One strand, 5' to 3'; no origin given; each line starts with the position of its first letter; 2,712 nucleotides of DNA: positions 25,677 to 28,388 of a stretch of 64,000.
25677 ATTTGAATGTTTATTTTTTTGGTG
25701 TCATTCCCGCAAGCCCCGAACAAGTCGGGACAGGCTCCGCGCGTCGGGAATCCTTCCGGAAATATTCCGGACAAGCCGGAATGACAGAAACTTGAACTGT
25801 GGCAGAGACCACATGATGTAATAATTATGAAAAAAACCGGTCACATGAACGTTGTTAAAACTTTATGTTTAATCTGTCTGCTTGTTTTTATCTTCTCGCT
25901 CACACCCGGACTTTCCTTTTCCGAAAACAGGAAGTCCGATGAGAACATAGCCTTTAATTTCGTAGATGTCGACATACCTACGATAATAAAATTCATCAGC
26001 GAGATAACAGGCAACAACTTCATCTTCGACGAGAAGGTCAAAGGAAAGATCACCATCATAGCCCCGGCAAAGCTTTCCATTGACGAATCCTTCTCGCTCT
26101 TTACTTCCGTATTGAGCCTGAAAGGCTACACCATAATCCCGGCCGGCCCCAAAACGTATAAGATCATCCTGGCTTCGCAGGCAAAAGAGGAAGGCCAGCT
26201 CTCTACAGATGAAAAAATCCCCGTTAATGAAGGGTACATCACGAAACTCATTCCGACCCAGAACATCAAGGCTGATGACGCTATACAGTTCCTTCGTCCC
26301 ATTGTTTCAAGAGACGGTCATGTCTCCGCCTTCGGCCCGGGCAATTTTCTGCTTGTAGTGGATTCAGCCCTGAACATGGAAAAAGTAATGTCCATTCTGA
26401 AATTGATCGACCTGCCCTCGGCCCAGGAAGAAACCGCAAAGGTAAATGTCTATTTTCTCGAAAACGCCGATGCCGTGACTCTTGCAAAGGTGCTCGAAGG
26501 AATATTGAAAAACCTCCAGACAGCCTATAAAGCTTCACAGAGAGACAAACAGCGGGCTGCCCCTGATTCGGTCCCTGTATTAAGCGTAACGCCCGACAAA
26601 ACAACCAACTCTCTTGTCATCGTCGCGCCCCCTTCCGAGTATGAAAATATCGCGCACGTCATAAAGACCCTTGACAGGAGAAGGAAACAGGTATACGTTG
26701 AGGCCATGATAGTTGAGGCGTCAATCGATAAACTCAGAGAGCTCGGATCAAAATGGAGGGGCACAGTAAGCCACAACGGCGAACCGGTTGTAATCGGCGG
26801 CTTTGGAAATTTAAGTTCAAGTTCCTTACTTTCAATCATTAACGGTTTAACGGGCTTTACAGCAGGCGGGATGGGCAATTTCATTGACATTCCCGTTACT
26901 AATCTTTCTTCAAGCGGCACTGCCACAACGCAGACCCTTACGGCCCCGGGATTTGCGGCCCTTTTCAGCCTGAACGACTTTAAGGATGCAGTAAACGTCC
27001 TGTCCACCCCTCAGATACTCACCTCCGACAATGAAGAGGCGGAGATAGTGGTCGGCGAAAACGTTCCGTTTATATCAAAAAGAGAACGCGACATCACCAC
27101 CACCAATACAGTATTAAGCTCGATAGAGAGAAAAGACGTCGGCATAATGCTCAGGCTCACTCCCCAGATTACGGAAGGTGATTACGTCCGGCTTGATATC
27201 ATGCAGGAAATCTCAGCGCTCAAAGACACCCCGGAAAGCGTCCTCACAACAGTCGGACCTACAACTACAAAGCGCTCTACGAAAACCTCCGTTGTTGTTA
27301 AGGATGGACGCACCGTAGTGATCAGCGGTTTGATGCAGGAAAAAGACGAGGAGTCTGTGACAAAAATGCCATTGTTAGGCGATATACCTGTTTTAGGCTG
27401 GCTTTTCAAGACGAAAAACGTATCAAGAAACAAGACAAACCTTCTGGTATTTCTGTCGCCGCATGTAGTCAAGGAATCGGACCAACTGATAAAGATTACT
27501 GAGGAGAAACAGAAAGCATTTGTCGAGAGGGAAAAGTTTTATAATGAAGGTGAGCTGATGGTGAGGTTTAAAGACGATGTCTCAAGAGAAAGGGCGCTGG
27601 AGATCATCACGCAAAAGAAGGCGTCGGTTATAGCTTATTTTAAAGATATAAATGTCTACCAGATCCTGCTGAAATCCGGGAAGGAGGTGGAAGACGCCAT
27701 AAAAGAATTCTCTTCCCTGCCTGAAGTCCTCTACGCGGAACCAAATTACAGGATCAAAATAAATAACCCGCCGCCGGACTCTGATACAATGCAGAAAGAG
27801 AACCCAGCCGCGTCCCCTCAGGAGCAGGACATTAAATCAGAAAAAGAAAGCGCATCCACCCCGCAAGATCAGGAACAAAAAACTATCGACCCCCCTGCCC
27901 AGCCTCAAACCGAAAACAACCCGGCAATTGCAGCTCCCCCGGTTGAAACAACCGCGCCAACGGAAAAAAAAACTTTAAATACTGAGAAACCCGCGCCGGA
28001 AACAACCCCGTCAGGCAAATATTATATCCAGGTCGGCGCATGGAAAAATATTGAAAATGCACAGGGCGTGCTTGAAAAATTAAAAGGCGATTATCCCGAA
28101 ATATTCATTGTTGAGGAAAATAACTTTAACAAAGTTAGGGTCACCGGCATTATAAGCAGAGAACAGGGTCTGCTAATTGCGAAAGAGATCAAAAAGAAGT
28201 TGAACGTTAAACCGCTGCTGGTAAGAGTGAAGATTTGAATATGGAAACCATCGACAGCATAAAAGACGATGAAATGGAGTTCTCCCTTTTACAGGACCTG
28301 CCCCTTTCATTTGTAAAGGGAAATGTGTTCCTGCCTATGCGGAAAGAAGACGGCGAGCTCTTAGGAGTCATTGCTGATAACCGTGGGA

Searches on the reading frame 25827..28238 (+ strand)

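Call 9: search_protein_families(library=pfam, proteins=[window:25827-28238:+], max_evalue=0.001)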
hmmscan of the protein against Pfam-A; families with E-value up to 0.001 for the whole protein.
window:25827-28238:+ (803 aa): 5 families
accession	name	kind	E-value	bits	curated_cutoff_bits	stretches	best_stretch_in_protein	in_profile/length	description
PF00263.26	Secretin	-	3.6e-50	170.3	27.5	1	387-549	6-169/169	Bacterial type II and III secretion system protein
PF03958.22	Secretin_N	-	5.4e-24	84.6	28.2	2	208-288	3-69/69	Bacterial type II/III secretion system short domain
PF21305.2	type_II_gspD_N0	-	2e-23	82.5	27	1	43-113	1-71/71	GspD-like, N0 domain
PF22148.1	Fervidolysin_NPro-like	-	1.4e-13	51.4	21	1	561-640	4-81/81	Fervidolysin N-terminal prodomain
PF05036.18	SPOR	-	4.6e-10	40.1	21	1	728-799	1-75/76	SPOR domain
